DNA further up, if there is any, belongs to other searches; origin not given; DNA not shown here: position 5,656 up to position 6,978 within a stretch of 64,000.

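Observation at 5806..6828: VKOR domain fused to an FKBP-type prolyl isomerase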

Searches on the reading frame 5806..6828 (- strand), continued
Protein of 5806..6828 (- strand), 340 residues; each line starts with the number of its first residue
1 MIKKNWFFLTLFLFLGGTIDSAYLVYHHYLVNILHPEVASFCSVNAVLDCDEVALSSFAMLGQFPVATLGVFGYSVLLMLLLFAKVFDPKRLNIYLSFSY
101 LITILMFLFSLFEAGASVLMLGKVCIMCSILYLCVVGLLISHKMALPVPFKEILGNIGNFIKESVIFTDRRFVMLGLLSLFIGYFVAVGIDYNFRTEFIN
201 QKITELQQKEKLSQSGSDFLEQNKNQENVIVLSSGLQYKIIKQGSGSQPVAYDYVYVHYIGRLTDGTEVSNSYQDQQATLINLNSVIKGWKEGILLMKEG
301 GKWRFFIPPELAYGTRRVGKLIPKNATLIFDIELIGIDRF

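Call 16: find_related_loci(query=A2, collection=genome_contigs, flank=10000)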
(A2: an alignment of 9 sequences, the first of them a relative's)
Query A2 (340 aa) in genome_contigs; peptide patterns used: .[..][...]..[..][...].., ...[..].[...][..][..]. (x = any residue, [..] = any of these).
69 stretches matched a pattern; 15 encode a relative of the query (tblastn E <= 1e-3); 15 distinct loci.
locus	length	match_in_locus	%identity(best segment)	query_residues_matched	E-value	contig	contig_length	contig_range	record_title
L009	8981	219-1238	46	1-339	4e-85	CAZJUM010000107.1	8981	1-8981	MAG TPA_asm: uncultured Pseudomonadota bacterium isolate binchicken_co397_10 genome assembly, contig: NODE_911_length_89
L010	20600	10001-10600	38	10-207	1e-34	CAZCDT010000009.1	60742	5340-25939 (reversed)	MAG TPA_asm: uncultured Bacteriovoracaceae bacterium isolate binchicken_co117_66 genome assembly, contig: NODE_913_lengt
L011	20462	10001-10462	41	2-153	3e-32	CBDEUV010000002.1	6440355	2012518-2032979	MAG: Leptospirales bacterium isolate c8770d22-4079-4951-b12b-76a941e02df6 genome assembly, contig: contig_2, whole genom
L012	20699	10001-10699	33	1-227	6e-32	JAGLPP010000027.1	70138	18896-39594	MAG: Bacteriovoracaceae bacterium isolate RS_8_16 ROV157_8.bin.16.fa_27, whole genome shotgun sequence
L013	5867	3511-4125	36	1-204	9e-31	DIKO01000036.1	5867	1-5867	MAG TPA_asm: Desulfobacteraceae bacterium UBA5616 UBA5616_contig_126208, whole genome shotgun sequence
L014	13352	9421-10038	35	2-206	2e-30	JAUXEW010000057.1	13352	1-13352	MAG: Desulfobacteraceae bacterium isolate CSMAG_2887 CSMAG_2887_k117_2037620_length_13352_cov_20.9849, whole genome shot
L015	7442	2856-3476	32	1-206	5e-24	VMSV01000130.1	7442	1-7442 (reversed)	MAG: Desulfobacteraceae bacterium isolate S2_4 k141_307366, whole genome shotgun sequence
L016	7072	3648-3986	42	21-133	1e-15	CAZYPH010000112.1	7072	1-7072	MAG TPA_asm: uncultured Oligoflexia bacterium isolate SRP286056_co2_185 genome assembly, contig: NODE_18264_length_7072_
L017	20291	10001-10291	31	34-141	3e-11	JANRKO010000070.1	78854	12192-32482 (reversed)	MAG: Polyangiaceae bacterium isolate bins.307 k141_710734, whole genome shotgun sequence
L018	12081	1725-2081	30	8-128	3e-11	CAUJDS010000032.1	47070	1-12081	MAG: Bdellovibrionota bacterium isolate KLAP30 genome assembly, contig: KLAP30_445234, whole genome shotgun sequence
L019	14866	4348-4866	26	9-183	3e-10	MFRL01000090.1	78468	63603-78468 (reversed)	MAG: Candidatus Melainabacteria bacterium GWF2_37_15 gwf2_scaffold_732, whole genome shotgun sequence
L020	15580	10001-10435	30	28-174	4e-10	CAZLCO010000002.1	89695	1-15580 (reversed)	MAG TPA_asm: uncultured Gammaproteobacteria bacterium isolate SRP141376_co5_19 genome assembly, contig: NODE_475_length_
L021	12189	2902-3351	30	40-191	1e-9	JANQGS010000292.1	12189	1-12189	MAG: Candidatus Gastranaerophilales bacterium isolate PL23b_bin.55 k99_1217785, whole genome shotgun sequence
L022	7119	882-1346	27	13-171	2e-6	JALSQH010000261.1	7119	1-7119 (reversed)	MAG: bacterium isolate 356-284_metabat2_scaf2bin.127 356-284_scaffold_933_c1, whole genome shotgun sequence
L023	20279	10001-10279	31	3-105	3e-6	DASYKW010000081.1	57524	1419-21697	MAG TPA_asm: Pyrinomonadaceae bacterium isolate SMAG_U4332 k141_3738299, whole genome shotgun sequence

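Call 17: find_encoding_contigs(protein=P0011, flank=10000, max_places=2)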
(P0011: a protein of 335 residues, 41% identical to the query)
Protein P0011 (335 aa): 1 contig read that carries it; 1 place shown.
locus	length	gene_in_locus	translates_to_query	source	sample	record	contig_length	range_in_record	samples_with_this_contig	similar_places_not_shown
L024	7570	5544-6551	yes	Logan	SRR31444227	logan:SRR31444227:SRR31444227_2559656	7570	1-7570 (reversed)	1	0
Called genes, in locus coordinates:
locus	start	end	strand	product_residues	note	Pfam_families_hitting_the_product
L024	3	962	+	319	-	?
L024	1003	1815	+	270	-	PF02463:SMC_N (weak), PF00005:ABC_tran, PF13304:AAA_21 (weak)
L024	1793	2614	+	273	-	PF00950:ABC-3, PF01032:FecCD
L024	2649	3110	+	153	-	PF01475:FUR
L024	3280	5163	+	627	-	PF13185:GAF_2, PF01590:GAF, PF13492:GAF_3 (weak), PF00512:HisKA, PF02518:HATPase_c, PF00072:Response_reg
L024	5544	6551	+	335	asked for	PF07884:VKOR, PF01346:FKBP_N (weak), PF00254:FKBP_C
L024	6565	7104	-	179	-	-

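Call 18: find_encoding_contigs(protein=P0010, flank=10000, max_places=2)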
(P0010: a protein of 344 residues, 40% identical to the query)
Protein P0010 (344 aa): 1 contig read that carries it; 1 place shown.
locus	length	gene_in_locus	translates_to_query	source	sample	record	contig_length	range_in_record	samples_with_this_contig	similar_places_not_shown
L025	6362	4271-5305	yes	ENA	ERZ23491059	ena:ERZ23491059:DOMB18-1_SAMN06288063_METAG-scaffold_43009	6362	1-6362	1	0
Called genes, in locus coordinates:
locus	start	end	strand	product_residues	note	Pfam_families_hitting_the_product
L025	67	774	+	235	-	-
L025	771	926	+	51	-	-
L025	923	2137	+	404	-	-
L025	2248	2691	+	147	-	-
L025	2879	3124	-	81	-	-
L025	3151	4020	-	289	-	PF01430:HSP33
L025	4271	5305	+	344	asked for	PF07884:VKOR, PF01346:FKBP_N, PF00254:FKBP_C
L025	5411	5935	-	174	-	PF17432:DUF3458_C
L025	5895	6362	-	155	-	?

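Call 20: search_protein_families(library=pfam, proteins=[L010:9977-11230:+, L011:9986-11242:+, L012:9887-11242:+, L016:3579-4760:+, L017:9881-10945:+, L018:1671-2855:+, L019:4315-5493:+, L020:9911-11080:+, L013:3514-4146:+, L021:2779-3954:+], max_evalue=0.001)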
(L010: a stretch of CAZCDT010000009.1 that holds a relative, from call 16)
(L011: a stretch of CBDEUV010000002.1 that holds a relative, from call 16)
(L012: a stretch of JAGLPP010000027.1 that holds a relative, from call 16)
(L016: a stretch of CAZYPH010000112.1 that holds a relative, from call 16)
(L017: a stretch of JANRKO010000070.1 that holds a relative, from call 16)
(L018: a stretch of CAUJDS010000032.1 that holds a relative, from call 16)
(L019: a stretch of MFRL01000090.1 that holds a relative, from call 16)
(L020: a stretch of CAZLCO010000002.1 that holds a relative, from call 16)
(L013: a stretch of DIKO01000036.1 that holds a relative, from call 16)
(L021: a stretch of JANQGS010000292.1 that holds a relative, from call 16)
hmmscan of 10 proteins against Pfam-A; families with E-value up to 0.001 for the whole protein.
L010:9977-11230:+ (417 aa): 4 families
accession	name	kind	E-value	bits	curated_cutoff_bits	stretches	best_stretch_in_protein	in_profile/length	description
PF07884.19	VKOR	-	9.3e-24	84.5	27.5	1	9-142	3-133/134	Vitamin K epoxide reductase family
PF13462.12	Thioredoxin_4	-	2.3e-18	67.4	23.2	1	239-408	5-164/165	Thioredoxin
PF01323.26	DSBA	-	5.4e-07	30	25.6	1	251-394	2-178/191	DSBA-like thioredoxin domain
PF13098.12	Thioredoxin_2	-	0.00025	21.8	27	0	245-391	3-84/104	Thioredoxin-like domain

L011:9986-11242:+ (418 aa): 3 families
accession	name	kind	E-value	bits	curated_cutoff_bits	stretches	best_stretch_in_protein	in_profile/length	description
PF07884.19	VKOR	-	2.1e-21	76.9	27.5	1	14-146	3-131/134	Vitamin K epoxide reductase family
PF13462.12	Thioredoxin_4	-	9.4e-21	75.1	23.2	1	242-411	3-164/165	Thioredoxin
PF01323.26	DSBA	-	9.5e-10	39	25.6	1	256-398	2-179/191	DSBA-like thioredoxin domain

L012:9887-11242:+ (451 aa): 3 families
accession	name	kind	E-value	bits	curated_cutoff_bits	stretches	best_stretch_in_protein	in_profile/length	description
PF13462.12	Thioredoxin_4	-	4.3e-20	73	23.2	1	277-445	5-165/165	Thioredoxin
PF07884.19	VKOR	-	5.7e-19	69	27.5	1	47-179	2-132/134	Vitamin K epoxide reductase family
PF01323.26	DSBA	-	1.1e-08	35.5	25.6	1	290-432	3-180/191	DSBA-like thioredoxin domain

L016:3579-4760:+ (393 aa): 5 families
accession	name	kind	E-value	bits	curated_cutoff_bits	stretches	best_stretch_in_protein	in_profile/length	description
PF13462.12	Thioredoxin_4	-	3.2e-23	83.2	23.2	1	233-389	16-164/165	Thioredoxin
PF01323.26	DSBA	-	1.4e-18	67.8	25.6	1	233-390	1-189/191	DSBA-like thioredoxin domain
PF07884.19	VKOR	-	7.7e-18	65.4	27.5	1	14-144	4-132/134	Vitamin K epoxide reductase family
PF13743.12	Thioredoxin_5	-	1.5e-08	35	27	1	269-370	58-163/186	Thioredoxin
PF13098.12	Thioredoxin_2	-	0.00022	22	27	1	233-388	8-104/104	Thioredoxin-like domain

L017:9881-10945:+ (354 aa): 3 families
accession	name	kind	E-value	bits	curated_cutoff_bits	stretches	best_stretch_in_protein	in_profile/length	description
PF07884.19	VKOR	-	3e-17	63.5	27.5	1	19-137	4-132/134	Vitamin K epoxide reductase family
PF13462.12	Thioredoxin_4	-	2e-11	44.8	23.2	1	196-344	4-152/165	Thioredoxin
PF01323.26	DSBA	-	3.9e-08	33.7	25.6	1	208-343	1-178/191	DSBA-like thioredoxin domain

L018:1671-2855:+ (394 aa): 3 families
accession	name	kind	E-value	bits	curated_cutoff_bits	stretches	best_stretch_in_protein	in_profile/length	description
PF13462.12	Thioredoxin_4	-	3.8e-23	82.9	23.2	1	220-388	4-164/165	Thioredoxin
PF07884.19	VKOR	-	1.3e-18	67.9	27.5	1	19-150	2-132/134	Vitamin K epoxide reductase family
PF01323.26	DSBA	-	1e-15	58.5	25.6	1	232-376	1-179/191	DSBA-like thioredoxin domain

L019:4315-5493:+ (392 aa): 5 families
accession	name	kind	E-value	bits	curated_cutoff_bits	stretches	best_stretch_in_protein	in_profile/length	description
PF07884.19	VKOR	-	3.1e-25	89.3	27.5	1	12-146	2-132/134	Vitamin K epoxide reductase family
PF01323.26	DSBA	-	7.9e-21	75.1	25.6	1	234-388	1-190/191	DSBA-like thioredoxin domain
PF13462.12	Thioredoxin_4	-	1.1e-17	65.2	23.2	1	225-388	7-163/165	Thioredoxin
PF13743.12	Thioredoxin_5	-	4.2e-06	27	27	1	306-370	98-163/186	Thioredoxin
PF13098.12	Thioredoxin_2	-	2.8e-05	24.8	27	1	230-386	4-102/104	Thioredoxin-like domain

L020:9911-11080:+ (389 aa): 5 families
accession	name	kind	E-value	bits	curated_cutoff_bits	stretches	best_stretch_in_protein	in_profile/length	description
PF07884.19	VKOR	-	8.1e-26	91.2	27.5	1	12-146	2-132/134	Vitamin K epoxide reductase family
PF01323.26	DSBA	-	1.3e-19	71.1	25.6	1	232-382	2-187/191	DSBA-like thioredoxin domain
PF13462.12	Thioredoxin_4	-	9.8e-19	68.6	23.2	1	222-386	7-164/165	Thioredoxin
PF13743.12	Thioredoxin_5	-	3.9e-06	27.2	27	1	304-367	99-163/186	Thioredoxin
PF13098.12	Thioredoxin_2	-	0.00049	20.8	27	0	229-382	6-101/104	Thioredoxin-like domain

L013:3514-4146:+ (210 aa): 1 family
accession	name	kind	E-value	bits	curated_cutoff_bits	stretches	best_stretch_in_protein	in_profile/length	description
PF07884.19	VKOR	-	8.5e-19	68.5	27.5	1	8-139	2-131/134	Vitamin K epoxide reductase family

L021:2779-3954:+ (391 aa): 4 families
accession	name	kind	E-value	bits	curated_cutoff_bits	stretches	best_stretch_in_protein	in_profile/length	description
PF07884.19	VKOR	-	8.9e-24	84.6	27.5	1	11-144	2-131/134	Vitamin K epoxide reductase family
PF01323.26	DSBA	-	1.3e-16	61.4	25.6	1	234-387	2-190/191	DSBA-like thioredoxin domain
PF13462.12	Thioredoxin_4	-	2e-15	57.8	23.2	1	224-387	7-163/165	Thioredoxin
PF13743.12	Thioredoxin_5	-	9.8e-07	29.1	27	1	305-369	98-163/186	Thioredoxin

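Call 33: predict_structure(alignment_id=A5)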
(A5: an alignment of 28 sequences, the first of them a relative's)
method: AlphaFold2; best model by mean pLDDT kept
length: 340 residues; sequences in the alignment: 28
mean_pLDDT: 92.4   pTM: 0.73
mean pLDDT of the five models: 92.4, 91.7, 90.5, 89.7, 88.8
residues with pLDDT >= 90: 263; 70-90: 74; 50-70: 3; < 50: 0
segments of 3 or more residues with pLDDT < 50: none
pLDDT, mean of each block of 10 residues (from residue 1): 93 98 95 77 87 92 95 98 96 95 97 95 95 98 95 92 84 92 98 95 82 84 95 97 97 96 90 91 93 97 96 77 86 94
secondary structure, 60 per line:
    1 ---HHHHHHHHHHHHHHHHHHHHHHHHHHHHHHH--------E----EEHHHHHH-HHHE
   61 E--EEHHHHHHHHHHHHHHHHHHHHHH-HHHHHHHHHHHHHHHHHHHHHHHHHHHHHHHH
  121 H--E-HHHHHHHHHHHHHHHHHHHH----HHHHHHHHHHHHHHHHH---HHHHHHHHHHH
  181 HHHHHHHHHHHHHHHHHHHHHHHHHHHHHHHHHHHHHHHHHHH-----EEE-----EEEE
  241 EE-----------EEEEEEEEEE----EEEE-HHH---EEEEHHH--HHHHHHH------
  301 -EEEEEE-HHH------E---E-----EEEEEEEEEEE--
elements in order: H4-34 H50-55 H66-87 H89-121 H126-145 H150-166 H170-223 E229-231 E237-242 E254-263 E268-271 E279-282 H288-294 E302-307 E328-338

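Call 36: fold_search(model_id=the predicted structure, library=pdb)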
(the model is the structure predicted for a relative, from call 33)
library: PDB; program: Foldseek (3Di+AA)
matches with E <= 10: 514; with E <= 0.001: 248
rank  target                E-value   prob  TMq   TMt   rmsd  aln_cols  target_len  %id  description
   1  8bjd                  1.7e-15  1.00  0.42  0.66  13.3       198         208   32  Full length structure of LpMIP with bound inhibitor JK095 (released 2023-09-06)
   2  8r39                  4.2e-15  1.00  0.41  0.65  13.1       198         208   32  Full-length LpMIP mutant Y16F (released 2024-11-20)
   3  8bjc                  4.4e-15  1.00  0.42  0.67  13.2       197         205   32  Full length structure of the apo-state LpMIP. (released 2023-09-06)
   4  8ruo                  1.3e-14  1.00  0.41  0.66  14.6       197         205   32  D44E mutant crystal structure of LpMIP (released 2025-02-12)
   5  1fd9                  1.8e-14  1.00  0.42  0.68  13.8       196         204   33  CRYSTAL STRUCTURE OF THE MACROPHAGE INFECTIVITY POTENTIATOR PROTEIN (MIP) A MAJOR VIRULENCE FACTOR FROM LEGIONELLA PNEUM (released 2001-07-25)
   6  7dek_F                4.3e-14  1.00  0.42  0.68  13.9       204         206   32  Pseudomonas aeruginosa FK506-binding protein PaFkbA (released 2021-09-08)
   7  7dek_D                5.0e-14  1.00  0.41  0.68  17.5       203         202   32  Pseudomonas aeruginosa FK506-binding protein PaFkbA (released 2021-09-08)
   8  7dek_A                6.7e-14  1.00  0.41  0.67  17.8       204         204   31  Pseudomonas aeruginosa FK506-binding protein PaFkbA (released 2021-09-08)
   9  8bje                  1.5e-13  1.00  0.37  0.94   1.2       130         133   42  A structure of the truncated LpMIP with bound inhibitor JK236. (released 2023-09-06)
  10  8p42_D                2.1e-13  1.00  0.38  0.79   1.4       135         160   42  Full length structure of TcMIP with bound inhibitor NJS227. (released 2024-06-12)
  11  8bk5                  2.4e-13  1.00  0.38  0.96   1.1       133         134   41  A structure of the truncated LpMIP with bound inhibitor JK095. (released 2023-09-06)
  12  1q6h_A                2.4e-13  1.00  0.41  0.65  13.2       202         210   28  Crystal structure of a truncated form of FkpA from Escherichia coli (released 2004-01-13)
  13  1q6u                  2.5e-13  1.00  0.41  0.64  13.2       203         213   28  Crystal structure of FkpA from Escherichia coli (released 2004-01-13)
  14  1jvw                  6.2e-13  1.00  0.38  0.79   1.5       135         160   42  TRYPANOSOMA CRUZI MACROPHAGE INFECTIVITY POTENTIATOR (TCMIP) (released 2002-06-05)
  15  8p42_A                6.8e-13  1.00  0.38  0.81   1.2       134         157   42  Full length structure of TcMIP with bound inhibitor NJS227. (released 2024-06-12)
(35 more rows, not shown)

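Call 53: find_encoding_contigs(protein=P0002, flank=8000, max_places=1)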
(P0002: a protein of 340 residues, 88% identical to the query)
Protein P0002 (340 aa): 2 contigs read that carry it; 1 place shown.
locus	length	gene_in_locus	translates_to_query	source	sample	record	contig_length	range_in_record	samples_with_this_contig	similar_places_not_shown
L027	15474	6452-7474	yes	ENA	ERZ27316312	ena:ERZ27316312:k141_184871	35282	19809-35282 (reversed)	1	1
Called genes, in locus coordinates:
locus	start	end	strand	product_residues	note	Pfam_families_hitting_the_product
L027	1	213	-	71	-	?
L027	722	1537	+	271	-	PF01975:SurE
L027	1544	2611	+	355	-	PF03033:Glyco_transf_28, PF04101:Glyco_tran_28_C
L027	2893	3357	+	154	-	PF12900:Pyridox_ox_2, PF01243:PNPOx_N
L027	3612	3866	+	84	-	-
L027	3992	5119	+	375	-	PF00389:2-Hacid_dh, PF02826:2-Hacid_dh_C, PF11890:DUF3410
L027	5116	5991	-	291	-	PF01430:HSP33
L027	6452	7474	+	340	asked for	PF07884:VKOR, PF01346:FKBP_N (weak), PF00254:FKBP_C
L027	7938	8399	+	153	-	PF02915:Rubrerythrin (weak), PF13668:Ferritin_2 (weak), PF02915:Rubrerythrin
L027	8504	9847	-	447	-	PF07690:MFS_1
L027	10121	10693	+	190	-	-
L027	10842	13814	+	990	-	PF13433:Peripla_BP_5, PF13458:Peripla_BP_6, PF01094:ANF_receptor, PF00924:MS_channel_2nd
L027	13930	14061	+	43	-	PF00578:AhpC-TSA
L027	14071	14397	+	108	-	PF00578:AhpC-TSA, PF08534:Redoxin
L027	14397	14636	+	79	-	PF00462:Glutaredoxin (weak), PF02798:GST_N (weak), PF13417:GST_N_3 (weak)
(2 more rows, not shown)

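Call 56: find_related_loci(query=A2, collection=metagenome_contigs, flank=6000)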
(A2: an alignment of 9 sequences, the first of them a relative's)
Query A2 (340 aa) in metagenome_contigs; peptide patterns used: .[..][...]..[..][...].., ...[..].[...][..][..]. (x = any residue, [..] = any of these).
99 stretches matched a pattern; 5 encode a relative of the query (tblastn E <= 1e-3); 5 distinct loci.
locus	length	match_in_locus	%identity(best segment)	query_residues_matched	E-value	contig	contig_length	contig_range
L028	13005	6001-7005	88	5-339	0e+0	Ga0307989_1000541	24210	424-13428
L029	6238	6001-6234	45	1-78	2e-18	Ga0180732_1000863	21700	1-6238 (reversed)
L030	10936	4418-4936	26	9-183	7e-11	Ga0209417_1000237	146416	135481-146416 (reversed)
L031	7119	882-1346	27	13-171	5e-7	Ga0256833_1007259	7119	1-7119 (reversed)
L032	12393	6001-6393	31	9-132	2e-8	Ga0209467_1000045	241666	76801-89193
